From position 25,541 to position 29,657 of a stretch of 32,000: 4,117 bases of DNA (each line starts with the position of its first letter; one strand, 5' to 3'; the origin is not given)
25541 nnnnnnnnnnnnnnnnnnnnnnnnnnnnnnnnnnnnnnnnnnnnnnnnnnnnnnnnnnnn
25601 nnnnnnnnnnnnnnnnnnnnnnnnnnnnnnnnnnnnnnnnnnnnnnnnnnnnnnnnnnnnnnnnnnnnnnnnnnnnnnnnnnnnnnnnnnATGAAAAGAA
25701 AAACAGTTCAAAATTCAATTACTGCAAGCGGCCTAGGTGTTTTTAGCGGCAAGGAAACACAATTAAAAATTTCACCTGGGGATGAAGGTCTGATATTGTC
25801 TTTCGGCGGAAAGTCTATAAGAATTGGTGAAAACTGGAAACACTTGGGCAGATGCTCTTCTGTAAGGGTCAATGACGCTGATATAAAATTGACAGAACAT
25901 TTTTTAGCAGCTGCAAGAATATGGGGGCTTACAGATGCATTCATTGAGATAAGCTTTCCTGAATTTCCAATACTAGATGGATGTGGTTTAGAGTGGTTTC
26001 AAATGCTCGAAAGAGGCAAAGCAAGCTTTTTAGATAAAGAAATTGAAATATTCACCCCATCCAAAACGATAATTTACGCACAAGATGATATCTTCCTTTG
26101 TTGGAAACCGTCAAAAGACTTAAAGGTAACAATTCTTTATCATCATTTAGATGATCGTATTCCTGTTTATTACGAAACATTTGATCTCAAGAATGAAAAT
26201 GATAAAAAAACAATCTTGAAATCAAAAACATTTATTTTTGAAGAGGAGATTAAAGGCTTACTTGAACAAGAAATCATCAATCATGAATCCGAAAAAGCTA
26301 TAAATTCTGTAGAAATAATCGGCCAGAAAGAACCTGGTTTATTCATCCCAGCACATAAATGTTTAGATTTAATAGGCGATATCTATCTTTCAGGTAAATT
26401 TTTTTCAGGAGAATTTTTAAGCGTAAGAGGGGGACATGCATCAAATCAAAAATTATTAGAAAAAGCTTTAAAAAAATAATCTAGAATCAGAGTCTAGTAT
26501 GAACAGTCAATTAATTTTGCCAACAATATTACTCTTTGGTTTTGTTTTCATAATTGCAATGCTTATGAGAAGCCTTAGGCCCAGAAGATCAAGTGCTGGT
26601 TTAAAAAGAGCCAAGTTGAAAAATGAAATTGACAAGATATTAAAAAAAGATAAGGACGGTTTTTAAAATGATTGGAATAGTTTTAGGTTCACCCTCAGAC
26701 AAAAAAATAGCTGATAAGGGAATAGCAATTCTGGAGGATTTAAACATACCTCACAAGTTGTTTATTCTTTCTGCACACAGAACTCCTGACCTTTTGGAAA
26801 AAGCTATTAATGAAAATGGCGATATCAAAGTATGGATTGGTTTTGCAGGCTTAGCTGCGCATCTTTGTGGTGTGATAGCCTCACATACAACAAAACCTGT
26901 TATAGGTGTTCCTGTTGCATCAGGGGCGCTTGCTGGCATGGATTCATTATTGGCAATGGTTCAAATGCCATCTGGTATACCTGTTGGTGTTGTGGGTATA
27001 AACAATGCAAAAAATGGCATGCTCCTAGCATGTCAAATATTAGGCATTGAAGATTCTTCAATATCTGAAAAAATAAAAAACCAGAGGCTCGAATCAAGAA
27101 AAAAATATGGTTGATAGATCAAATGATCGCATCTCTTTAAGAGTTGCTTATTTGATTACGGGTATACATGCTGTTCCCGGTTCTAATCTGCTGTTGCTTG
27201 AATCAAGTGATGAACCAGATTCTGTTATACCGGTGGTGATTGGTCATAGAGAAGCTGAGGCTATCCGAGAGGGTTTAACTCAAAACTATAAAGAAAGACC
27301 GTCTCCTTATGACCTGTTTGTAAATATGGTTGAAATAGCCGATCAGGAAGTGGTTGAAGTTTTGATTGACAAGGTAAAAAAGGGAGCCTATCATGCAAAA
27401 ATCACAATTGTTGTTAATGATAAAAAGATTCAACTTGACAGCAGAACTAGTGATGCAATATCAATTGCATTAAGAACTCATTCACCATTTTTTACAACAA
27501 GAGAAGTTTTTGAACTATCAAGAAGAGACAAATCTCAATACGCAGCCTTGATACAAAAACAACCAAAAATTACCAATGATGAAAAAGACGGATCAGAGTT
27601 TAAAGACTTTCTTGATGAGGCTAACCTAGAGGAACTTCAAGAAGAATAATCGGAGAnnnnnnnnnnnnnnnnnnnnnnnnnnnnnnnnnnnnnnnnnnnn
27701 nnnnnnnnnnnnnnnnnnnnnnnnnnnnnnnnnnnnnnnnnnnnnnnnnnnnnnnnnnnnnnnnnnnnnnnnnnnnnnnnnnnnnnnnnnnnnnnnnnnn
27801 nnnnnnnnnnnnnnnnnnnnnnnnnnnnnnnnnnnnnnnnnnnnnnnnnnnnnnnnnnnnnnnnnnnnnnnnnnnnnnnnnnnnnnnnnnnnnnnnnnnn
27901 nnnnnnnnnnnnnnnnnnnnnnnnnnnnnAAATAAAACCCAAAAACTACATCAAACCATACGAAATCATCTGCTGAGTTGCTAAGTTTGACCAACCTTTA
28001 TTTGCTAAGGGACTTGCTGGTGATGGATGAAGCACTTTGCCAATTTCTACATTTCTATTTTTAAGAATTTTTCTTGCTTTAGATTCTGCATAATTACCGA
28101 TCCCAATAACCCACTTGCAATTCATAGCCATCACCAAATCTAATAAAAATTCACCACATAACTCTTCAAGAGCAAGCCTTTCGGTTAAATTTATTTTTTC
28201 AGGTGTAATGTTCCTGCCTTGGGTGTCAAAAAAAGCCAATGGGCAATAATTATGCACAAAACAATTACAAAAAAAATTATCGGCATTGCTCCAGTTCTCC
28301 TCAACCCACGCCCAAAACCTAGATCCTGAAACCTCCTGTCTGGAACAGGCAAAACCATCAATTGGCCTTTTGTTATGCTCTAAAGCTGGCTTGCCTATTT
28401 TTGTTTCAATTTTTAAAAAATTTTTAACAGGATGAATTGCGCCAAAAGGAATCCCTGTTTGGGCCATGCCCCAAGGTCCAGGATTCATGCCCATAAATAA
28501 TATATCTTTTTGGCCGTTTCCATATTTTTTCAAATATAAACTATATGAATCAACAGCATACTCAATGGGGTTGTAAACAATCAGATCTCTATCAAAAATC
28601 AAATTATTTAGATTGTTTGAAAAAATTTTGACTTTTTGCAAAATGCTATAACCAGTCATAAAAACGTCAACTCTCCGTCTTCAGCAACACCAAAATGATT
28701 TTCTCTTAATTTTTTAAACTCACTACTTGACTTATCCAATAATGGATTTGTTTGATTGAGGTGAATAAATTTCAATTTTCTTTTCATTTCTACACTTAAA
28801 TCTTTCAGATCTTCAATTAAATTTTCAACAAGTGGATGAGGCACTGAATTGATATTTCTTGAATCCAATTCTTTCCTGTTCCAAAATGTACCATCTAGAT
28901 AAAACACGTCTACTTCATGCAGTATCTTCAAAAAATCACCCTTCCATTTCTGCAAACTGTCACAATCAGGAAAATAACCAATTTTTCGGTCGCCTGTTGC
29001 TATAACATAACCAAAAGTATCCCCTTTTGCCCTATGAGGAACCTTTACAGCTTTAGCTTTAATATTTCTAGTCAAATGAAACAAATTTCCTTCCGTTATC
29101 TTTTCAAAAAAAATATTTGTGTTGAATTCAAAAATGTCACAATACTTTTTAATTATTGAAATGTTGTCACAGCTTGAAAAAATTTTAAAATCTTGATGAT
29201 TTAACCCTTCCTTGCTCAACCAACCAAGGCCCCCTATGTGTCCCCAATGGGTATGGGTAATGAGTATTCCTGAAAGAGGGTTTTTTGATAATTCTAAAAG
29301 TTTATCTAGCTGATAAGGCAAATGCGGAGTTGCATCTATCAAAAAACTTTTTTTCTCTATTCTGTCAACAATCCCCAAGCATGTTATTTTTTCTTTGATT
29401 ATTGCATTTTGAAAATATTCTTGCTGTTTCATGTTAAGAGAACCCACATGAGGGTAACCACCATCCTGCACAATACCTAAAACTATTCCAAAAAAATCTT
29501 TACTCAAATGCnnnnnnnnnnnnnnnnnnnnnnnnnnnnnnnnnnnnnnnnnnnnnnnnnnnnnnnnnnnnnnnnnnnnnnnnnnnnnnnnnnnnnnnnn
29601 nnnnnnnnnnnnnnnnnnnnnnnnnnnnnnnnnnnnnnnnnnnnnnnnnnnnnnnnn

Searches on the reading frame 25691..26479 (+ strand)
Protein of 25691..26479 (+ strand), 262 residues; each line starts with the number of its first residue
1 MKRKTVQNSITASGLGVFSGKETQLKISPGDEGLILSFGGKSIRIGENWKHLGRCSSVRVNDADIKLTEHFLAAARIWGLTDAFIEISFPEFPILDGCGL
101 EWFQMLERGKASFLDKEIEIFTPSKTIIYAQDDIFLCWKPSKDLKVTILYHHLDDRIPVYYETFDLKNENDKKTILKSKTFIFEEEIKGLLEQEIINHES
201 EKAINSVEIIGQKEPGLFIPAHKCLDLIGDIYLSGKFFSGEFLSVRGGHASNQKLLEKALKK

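Call 6: search_protein_families(library=pfam, proteins=[window:25691-26479:+], max_evalue=0.001)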
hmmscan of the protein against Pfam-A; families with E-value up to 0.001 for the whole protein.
window:25691-26479:+ (262 aa): 1 family
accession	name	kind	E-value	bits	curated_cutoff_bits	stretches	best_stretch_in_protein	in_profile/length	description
PF03331.19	LpxC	-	3.4e-41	142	27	1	4-258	2-265/268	UDP-3-O-acyl N-acetylglycosamine deacetylase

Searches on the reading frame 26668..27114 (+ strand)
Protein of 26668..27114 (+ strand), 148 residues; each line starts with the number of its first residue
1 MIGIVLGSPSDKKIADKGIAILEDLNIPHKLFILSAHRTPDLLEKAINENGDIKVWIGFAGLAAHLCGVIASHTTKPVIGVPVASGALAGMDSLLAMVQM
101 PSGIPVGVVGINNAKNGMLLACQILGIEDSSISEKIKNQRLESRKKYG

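Call 6: search_protein_families(library=pfam, proteins=[window:26668-27114:+], max_evalue=0.001)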
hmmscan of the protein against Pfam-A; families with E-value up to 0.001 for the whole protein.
window:26668-27114:+ (148 aa): 1 family
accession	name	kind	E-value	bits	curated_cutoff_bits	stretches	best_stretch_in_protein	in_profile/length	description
PF00731.26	AIRC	-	6.3e-50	169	30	1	2-145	2-147/148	AIR carboxylase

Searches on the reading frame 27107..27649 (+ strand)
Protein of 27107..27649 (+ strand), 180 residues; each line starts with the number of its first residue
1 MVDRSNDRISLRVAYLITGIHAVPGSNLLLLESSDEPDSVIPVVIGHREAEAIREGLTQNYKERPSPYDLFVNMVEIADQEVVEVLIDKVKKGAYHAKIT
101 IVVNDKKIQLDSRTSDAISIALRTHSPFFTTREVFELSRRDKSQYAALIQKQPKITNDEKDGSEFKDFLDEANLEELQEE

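Call 6: search_protein_families(library=pfam, proteins=[window:27107-27649:+], max_evalue=0.001)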
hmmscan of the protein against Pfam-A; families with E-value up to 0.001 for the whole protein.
window:27107-27649:+ (180 aa): 1 family
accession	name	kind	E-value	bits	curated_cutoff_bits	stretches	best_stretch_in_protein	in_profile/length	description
PF02577.19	BFN_dom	-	1e-25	90.2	27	1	29-137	1-106/112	Bifunctional nuclease domain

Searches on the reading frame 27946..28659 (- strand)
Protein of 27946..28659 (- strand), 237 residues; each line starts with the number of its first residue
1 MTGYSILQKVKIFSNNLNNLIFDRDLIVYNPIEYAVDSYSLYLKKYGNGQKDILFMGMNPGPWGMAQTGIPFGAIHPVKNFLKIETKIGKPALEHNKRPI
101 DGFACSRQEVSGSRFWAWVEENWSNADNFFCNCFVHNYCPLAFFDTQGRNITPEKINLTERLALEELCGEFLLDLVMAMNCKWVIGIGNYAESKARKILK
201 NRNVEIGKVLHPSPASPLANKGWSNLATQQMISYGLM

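Call 6: search_protein_families(library=pfam, proteins=[window:27946-28659:-], max_evalue=0.001)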
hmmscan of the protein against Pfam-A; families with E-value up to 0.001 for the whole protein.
window:27946-28659:- (237 aa): 1 family
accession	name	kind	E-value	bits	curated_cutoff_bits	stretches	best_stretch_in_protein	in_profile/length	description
PF03167.25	UDG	-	1.7e-09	38.3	24.3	1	45-216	2-122/141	Uracil DNA glycosylase superfamily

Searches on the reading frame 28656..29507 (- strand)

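Call 6: search_protein_families(library=pfam, proteins=[window:28656-29507:-], max_evalue=0.001)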
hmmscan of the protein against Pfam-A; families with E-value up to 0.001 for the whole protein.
window:28656-29507:- (283 aa): 2 families
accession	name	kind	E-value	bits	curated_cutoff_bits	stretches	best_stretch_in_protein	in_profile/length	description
PF12706.13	Lactamase_B_2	-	2.8e-17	63.4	27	1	55-242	3-192/200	Beta-lactamase superfamily domain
PF00753.33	Lactamase_B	-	5.5e-09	36.7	22.7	1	50-100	13-66/196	Metallo-beta-lactamase superfamily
